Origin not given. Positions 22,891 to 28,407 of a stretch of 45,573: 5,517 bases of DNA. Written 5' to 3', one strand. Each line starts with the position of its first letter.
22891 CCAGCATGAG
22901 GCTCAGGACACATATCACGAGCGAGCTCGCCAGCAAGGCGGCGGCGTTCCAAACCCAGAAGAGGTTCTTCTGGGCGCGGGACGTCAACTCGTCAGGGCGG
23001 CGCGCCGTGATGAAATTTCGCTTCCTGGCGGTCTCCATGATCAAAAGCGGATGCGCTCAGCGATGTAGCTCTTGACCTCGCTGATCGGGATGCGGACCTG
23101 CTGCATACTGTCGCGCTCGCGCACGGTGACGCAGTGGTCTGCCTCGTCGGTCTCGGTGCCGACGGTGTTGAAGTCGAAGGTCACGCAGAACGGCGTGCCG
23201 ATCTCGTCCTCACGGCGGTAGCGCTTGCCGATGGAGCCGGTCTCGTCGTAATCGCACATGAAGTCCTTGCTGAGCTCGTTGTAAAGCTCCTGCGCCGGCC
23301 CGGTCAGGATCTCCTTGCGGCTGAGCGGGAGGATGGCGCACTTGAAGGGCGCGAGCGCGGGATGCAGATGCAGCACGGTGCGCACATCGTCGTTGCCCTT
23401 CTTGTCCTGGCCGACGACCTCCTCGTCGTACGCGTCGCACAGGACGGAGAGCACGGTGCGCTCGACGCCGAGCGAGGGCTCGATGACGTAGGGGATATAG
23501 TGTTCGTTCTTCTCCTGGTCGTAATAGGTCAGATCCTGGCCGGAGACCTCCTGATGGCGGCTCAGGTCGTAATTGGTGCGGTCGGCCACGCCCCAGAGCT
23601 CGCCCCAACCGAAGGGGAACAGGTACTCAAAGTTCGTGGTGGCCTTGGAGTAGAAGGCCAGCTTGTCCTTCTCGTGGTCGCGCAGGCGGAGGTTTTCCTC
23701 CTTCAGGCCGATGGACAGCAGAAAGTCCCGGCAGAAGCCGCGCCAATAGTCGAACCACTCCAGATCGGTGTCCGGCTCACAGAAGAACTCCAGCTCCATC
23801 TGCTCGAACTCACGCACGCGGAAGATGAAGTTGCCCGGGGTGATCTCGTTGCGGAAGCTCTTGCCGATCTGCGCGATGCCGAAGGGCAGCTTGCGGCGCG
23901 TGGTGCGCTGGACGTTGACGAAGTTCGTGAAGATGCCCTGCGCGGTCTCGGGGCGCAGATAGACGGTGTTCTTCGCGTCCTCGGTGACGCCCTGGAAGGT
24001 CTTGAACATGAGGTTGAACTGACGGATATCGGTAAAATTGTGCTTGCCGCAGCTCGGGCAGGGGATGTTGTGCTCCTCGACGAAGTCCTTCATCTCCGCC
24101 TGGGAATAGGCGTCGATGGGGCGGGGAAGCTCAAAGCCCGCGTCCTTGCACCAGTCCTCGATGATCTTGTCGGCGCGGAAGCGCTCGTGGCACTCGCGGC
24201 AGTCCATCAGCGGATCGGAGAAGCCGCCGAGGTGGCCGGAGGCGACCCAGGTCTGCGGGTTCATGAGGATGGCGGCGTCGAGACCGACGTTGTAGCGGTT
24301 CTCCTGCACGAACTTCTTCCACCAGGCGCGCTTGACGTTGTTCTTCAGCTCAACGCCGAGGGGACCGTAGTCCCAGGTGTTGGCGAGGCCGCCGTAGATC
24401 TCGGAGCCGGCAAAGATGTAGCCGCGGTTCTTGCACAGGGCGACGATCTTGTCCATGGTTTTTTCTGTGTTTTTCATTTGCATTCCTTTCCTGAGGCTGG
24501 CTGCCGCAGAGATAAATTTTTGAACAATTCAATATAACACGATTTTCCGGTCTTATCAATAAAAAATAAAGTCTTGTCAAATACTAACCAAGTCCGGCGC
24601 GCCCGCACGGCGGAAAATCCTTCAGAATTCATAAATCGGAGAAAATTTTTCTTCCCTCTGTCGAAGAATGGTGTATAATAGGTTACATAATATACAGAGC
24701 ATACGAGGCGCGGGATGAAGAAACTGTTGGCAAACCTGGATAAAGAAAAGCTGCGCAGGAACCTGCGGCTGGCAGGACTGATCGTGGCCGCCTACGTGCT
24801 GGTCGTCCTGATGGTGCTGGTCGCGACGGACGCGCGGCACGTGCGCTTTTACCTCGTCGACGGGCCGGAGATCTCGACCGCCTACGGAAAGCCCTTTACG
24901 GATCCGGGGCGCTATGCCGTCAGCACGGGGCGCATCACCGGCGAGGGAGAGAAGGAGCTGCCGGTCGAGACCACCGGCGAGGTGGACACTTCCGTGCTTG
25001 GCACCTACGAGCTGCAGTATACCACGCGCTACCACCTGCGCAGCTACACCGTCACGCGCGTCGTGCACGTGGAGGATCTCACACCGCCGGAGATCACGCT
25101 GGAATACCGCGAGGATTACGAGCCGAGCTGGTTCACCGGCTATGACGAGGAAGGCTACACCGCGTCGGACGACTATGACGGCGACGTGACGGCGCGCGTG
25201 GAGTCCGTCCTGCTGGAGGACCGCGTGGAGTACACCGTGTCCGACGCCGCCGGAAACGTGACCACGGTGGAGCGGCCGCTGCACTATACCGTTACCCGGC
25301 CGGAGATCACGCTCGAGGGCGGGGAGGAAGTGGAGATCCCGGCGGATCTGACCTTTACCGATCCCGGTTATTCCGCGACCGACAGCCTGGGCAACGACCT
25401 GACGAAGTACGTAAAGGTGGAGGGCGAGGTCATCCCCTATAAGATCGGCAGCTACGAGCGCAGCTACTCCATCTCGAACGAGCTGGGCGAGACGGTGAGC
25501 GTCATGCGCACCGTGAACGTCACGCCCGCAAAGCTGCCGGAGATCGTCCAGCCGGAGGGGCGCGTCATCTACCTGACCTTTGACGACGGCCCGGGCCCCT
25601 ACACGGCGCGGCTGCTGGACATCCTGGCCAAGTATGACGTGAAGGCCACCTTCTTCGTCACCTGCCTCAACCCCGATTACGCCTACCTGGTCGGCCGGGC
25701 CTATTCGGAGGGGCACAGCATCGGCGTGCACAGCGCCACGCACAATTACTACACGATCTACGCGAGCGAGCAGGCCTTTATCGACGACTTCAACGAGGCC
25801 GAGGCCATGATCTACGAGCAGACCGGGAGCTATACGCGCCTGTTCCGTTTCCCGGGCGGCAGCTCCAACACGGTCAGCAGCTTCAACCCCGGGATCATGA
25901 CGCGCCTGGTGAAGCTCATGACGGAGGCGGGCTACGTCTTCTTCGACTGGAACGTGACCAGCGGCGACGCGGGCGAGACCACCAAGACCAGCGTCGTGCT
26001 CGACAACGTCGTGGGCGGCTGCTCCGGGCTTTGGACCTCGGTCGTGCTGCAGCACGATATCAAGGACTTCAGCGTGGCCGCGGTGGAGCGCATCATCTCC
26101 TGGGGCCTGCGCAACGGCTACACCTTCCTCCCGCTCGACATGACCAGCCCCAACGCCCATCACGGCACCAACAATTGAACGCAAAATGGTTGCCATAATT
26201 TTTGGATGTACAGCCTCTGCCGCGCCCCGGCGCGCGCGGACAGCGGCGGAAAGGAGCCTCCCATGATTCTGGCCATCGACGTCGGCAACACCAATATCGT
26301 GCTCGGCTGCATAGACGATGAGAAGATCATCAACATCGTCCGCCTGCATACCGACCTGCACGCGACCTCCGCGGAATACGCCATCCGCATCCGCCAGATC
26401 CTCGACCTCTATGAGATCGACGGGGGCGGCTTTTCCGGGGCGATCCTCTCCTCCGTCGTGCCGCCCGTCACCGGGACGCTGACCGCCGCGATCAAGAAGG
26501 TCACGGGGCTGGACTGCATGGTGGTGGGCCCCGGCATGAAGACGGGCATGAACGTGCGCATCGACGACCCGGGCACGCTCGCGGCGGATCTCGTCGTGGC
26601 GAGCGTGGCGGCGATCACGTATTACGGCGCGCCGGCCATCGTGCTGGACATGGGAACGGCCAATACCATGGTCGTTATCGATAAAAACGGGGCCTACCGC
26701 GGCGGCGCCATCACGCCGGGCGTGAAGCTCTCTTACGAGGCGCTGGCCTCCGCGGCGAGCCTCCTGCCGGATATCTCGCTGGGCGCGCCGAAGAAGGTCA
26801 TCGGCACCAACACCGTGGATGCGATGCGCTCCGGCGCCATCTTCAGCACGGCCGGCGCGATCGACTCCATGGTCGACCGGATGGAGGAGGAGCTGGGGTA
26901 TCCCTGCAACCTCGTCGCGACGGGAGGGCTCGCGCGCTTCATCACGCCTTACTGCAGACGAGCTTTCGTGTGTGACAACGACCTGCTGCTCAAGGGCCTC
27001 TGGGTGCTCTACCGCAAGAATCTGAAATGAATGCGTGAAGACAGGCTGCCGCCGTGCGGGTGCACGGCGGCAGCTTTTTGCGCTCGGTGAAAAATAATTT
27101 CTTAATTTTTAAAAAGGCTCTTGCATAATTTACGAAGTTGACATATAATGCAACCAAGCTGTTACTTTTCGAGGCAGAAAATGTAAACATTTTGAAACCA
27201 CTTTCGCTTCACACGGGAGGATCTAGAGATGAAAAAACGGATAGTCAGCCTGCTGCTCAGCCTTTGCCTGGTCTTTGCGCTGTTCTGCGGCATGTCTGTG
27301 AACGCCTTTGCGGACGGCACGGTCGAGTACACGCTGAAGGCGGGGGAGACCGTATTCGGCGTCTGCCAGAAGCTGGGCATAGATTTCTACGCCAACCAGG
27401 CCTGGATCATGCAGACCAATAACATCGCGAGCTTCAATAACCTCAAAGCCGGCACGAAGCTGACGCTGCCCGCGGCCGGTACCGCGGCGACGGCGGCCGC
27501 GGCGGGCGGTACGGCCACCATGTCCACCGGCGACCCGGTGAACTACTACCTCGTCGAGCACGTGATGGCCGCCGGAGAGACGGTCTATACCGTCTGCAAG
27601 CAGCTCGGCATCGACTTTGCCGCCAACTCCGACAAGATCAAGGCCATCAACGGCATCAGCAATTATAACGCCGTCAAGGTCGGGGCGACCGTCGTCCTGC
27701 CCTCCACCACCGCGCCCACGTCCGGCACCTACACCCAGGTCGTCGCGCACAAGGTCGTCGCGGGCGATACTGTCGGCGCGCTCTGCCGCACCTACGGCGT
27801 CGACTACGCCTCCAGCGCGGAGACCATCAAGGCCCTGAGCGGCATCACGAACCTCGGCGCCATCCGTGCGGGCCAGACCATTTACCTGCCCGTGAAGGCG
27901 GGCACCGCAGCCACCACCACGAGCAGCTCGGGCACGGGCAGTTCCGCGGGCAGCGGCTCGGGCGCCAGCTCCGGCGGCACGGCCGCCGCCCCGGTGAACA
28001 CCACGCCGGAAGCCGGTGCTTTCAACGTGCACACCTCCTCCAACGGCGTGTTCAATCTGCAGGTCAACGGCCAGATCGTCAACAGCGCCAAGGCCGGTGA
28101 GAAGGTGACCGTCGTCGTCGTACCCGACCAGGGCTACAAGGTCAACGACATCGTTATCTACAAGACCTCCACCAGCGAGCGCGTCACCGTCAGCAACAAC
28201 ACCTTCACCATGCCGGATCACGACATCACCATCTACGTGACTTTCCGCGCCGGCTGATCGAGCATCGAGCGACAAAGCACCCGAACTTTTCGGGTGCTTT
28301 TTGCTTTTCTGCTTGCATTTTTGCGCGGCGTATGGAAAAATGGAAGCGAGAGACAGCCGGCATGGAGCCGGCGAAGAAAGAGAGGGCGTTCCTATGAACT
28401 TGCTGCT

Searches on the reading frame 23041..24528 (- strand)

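Call 67: search_protein_families(library=pfam, proteins=[window:23041-24528:-], max_evalue=0.00001)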
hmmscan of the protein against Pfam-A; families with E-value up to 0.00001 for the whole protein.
window:23041-24528:- (495 aa): 2 families
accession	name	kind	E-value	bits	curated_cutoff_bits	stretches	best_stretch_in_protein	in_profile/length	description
PF03129.25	HGTP_anticodon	-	4.2e-18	65.7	21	1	396-491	1-93/94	Anticodon binding domain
PF00587.30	tRNA-synt_2b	-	2.8e-15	57.3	29.3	1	183-363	5-176/179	tRNA synthetase class II core domain (G, H, P, S and T)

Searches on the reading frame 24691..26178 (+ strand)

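Call 67: search_protein_families(library=pfam, proteins=[window:24691-26178:+], max_evalue=0.00001)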
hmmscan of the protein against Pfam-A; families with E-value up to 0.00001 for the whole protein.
window:24691-26178:+ (495 aa): 2 families
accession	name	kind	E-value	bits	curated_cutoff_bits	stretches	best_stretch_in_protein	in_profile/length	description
PF16403.11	Bact_surface_Ig-like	-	6.9e-30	103.4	27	2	206-277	1-71/71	Bacterial surface protein, Ig-like domain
PF01522.26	Polysacc_deac_1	-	9.4e-28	97.1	23.1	1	288-394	4-110/124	Polysaccharide deacetylase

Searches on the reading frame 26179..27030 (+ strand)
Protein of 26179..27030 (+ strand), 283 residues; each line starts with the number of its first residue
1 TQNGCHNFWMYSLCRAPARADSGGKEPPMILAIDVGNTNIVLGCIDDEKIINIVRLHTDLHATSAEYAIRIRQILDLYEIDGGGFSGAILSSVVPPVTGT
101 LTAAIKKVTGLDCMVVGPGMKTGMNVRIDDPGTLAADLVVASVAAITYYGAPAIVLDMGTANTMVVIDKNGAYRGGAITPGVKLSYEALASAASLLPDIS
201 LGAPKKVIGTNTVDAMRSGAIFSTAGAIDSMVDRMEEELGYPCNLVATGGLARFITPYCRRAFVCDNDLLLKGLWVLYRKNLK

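Call 67: search_protein_families(library=pfam, proteins=[window:26179-27030:+], max_evalue=0.00001)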
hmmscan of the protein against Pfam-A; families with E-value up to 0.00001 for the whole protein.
window:26179-27030:+ (283 aa): 1 family
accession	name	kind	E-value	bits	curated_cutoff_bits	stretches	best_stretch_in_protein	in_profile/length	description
PF03309.20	Pan_kinase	-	6.9e-58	196.3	24.7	1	30-234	1-205/205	Type III pantothenate kinase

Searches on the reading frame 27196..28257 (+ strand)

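Call 67: search_protein_families(library=pfam, proteins=[window:27196-28257:+], max_evalue=0.00001)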
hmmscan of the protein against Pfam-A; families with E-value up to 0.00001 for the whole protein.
window:27196-28257:+ (353 aa): 2 families
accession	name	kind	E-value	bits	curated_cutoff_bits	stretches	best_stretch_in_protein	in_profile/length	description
PF01476.26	LysM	-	1.9e-15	57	20.9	0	185-232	1-43/43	LysM domain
PF18998.6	Flg_new_2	-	5.4e-07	30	23.6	1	292-352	11-71/73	Divergent InlB B-repeat domain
